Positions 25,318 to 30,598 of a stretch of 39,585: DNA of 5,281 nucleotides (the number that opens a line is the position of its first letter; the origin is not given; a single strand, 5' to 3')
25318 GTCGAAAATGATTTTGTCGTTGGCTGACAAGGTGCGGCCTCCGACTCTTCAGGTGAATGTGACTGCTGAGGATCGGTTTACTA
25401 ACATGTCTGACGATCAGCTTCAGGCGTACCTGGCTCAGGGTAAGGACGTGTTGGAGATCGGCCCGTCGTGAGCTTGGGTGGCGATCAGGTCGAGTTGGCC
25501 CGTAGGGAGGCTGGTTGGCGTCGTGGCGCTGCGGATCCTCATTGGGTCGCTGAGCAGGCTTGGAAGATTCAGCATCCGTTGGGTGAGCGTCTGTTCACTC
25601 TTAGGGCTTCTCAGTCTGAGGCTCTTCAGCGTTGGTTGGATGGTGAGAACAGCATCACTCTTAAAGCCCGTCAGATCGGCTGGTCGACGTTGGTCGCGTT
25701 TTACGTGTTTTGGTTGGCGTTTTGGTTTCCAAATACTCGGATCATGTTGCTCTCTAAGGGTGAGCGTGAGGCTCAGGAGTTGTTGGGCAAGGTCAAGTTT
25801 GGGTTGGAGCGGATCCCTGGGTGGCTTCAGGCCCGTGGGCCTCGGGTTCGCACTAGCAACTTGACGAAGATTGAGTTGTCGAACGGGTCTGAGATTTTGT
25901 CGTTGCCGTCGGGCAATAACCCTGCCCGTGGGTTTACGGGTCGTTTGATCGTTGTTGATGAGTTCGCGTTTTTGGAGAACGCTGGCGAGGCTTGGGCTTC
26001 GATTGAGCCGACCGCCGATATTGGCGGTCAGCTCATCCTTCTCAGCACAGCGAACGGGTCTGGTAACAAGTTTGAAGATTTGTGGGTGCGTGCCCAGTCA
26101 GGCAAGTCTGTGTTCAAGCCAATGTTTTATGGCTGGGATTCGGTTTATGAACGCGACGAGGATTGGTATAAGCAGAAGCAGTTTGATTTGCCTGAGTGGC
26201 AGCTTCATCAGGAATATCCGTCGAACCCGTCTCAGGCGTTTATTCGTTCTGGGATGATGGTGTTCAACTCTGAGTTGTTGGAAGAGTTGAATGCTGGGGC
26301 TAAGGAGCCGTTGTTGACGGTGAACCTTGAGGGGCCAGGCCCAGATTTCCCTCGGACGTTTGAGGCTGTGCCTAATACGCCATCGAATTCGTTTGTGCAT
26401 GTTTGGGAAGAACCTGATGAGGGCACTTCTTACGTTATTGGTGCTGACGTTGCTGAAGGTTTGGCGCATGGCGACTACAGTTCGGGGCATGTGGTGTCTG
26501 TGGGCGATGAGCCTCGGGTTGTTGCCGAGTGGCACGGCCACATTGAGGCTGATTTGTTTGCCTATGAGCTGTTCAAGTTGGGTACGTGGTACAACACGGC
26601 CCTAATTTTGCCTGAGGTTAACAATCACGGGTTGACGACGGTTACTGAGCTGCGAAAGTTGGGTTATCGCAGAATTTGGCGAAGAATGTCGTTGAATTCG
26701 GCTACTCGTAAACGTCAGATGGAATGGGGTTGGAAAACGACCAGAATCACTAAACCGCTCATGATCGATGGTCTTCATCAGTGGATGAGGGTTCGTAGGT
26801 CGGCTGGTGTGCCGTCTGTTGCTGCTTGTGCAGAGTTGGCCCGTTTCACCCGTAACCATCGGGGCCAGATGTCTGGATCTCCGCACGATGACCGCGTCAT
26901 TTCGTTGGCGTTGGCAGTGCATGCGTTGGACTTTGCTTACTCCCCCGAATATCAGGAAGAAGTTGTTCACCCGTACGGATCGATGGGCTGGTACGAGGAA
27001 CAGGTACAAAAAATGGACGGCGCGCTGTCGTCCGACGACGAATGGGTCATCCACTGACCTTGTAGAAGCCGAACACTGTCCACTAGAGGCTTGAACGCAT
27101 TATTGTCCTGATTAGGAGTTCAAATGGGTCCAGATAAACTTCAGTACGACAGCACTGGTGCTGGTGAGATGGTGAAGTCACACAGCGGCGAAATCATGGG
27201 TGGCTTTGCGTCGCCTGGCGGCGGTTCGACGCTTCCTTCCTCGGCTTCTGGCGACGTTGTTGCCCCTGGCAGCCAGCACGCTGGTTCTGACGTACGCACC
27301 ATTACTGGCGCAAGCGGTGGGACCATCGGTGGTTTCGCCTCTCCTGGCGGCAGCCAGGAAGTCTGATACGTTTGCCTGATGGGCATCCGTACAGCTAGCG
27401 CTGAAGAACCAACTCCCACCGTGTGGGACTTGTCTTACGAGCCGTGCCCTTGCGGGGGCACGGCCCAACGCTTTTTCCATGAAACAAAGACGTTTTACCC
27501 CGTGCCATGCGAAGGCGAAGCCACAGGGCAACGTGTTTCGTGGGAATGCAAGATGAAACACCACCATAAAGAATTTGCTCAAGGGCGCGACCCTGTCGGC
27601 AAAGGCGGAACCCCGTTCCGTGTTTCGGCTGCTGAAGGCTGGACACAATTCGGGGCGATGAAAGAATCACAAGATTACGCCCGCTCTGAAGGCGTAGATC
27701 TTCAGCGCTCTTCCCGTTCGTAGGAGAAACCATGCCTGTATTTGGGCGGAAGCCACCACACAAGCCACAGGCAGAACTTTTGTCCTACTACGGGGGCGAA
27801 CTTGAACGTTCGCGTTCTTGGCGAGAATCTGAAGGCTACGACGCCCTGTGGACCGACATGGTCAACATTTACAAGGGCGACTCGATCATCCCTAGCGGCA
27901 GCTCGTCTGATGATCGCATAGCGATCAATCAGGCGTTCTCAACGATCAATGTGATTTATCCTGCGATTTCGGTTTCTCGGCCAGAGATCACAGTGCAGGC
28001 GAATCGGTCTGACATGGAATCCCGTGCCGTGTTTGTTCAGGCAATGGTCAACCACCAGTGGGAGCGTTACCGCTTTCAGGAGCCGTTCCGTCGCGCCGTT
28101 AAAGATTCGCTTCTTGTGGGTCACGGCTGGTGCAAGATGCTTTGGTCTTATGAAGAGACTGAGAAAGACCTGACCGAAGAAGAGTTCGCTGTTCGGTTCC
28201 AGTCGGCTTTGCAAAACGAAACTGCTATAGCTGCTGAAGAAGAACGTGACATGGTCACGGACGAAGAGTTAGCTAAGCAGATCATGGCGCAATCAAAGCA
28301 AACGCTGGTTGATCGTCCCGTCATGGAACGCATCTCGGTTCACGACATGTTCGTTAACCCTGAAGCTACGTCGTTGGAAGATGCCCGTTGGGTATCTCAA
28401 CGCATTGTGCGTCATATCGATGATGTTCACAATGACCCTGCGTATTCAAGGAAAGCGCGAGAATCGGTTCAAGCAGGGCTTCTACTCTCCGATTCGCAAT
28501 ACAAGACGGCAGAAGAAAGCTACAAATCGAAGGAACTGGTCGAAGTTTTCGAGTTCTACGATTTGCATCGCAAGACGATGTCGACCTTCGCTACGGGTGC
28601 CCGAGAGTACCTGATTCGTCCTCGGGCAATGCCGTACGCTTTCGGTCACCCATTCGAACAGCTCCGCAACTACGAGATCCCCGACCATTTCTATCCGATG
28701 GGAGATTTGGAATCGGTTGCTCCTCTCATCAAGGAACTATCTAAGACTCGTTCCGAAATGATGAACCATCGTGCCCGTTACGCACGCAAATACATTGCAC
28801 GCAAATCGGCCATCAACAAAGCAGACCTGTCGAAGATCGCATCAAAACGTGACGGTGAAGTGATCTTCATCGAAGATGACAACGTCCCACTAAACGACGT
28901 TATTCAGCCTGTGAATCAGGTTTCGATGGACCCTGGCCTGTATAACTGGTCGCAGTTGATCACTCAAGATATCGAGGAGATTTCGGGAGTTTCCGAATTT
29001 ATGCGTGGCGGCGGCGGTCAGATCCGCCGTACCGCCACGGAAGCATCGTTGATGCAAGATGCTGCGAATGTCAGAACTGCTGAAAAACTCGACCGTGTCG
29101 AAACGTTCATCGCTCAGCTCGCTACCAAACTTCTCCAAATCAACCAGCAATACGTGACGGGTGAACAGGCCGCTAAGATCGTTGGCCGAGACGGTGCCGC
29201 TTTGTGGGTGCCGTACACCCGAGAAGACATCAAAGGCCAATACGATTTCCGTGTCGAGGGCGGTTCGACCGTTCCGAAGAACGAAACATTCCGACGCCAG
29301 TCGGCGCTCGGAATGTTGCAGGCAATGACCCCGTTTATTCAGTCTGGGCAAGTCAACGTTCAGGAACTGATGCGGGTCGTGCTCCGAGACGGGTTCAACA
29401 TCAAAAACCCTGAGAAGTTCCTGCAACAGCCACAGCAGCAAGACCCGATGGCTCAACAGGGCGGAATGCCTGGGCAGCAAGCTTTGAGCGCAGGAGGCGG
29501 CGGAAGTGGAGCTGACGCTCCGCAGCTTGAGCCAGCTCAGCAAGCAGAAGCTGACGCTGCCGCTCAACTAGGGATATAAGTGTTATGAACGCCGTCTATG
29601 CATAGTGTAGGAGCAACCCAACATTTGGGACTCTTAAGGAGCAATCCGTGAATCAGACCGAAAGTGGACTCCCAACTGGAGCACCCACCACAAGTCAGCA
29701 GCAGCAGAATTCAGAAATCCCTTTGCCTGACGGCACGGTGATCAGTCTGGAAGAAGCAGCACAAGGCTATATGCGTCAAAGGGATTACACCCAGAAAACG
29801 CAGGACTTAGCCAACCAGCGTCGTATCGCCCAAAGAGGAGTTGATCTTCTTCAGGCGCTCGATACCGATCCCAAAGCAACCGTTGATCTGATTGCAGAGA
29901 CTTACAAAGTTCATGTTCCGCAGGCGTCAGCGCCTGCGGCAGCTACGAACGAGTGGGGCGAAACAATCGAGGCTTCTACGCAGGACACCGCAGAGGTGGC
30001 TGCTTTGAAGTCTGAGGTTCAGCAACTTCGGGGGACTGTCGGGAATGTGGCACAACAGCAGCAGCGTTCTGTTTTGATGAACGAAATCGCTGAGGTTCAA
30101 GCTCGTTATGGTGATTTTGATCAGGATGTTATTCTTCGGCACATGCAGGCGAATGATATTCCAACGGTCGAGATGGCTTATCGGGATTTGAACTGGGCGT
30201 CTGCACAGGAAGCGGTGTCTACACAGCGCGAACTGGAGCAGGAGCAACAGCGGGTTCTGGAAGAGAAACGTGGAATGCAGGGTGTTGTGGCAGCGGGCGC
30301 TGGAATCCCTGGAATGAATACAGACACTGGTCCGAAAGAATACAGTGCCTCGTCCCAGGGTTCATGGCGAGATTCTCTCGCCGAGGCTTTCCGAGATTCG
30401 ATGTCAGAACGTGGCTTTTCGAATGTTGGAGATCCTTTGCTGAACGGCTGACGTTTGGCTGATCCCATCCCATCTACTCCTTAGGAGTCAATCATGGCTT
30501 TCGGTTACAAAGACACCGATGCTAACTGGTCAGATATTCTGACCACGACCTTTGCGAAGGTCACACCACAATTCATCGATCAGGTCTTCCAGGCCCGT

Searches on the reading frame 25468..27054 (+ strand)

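Call 15: search_protein_families(library=phrogs, proteins=[window:25468-27054:+], max_evalue=0.001)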
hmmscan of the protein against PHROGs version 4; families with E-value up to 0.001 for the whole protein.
window:25468-27054:+ (529 aa): 9 families
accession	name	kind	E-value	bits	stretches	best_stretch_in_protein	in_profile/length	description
phrog_38407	-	unknown function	3.6e-32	112.7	1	229-482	84-343/370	-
phrog_2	-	head and packaging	4.1e-32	112.8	1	23-494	253-600/807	terminase large subunit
phrog_5989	-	head and packaging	3.6e-20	73.4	1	17-235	114-315/347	terminase large subunit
phrog_7579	-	head and packaging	2.1e-18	67.4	1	59-260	17-207/239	terminase large subunit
phrog_24361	-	head and packaging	1.4e-15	58.5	1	352-486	1-137/162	terminase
phrog_36964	-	head and packaging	4.4e-14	52.5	1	74-211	436-573/890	terminase large subunit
phrog_38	-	head and packaging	7.3e-11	42.4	1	59-164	305-409/760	terminase large subunit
phrog_26724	-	unknown function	1.9e-07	31.9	1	23-143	12-130/192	-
phrog_9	-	head and packaging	0.00034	20.6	1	67-209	231-375/812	terminase large subunit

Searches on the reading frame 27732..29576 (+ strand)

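Call 15: search_protein_families(library=phrogs, proteins=[window:27732-29576:+], max_evalue=0.001)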
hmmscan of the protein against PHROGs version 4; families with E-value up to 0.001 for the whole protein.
window:27732-29576:+ (615 aa): 3 families
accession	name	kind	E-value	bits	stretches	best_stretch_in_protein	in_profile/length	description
phrog_156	-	head and packaging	8.8e-31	108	1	66-608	57-603/681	portal protein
phrog_1216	-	head and packaging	2.9e-30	106.4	1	88-609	92-634/714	portal protein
phrog_332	-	connector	5.6e-18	65.6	1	97-605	105-547/560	head-tail adaptor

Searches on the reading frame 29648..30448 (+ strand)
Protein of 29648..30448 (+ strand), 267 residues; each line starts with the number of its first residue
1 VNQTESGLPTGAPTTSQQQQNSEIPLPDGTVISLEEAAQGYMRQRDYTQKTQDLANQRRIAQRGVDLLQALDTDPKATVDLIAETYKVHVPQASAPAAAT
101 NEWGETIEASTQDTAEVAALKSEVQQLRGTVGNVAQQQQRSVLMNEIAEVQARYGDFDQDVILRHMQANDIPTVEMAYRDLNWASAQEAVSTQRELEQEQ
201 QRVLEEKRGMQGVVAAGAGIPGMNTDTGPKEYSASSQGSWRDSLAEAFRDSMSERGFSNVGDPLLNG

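Call 15: search_protein_families(library=phrogs, proteins=[window:29648-30448:+], max_evalue=0.001)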
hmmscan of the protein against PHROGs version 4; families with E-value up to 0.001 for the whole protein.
window:29648-30448:+ (267 aa): 1 family
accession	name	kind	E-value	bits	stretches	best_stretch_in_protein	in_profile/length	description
phrog_3927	-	head and packaging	1.6e-08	35.4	1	16-90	88-165/342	head scaffolding protein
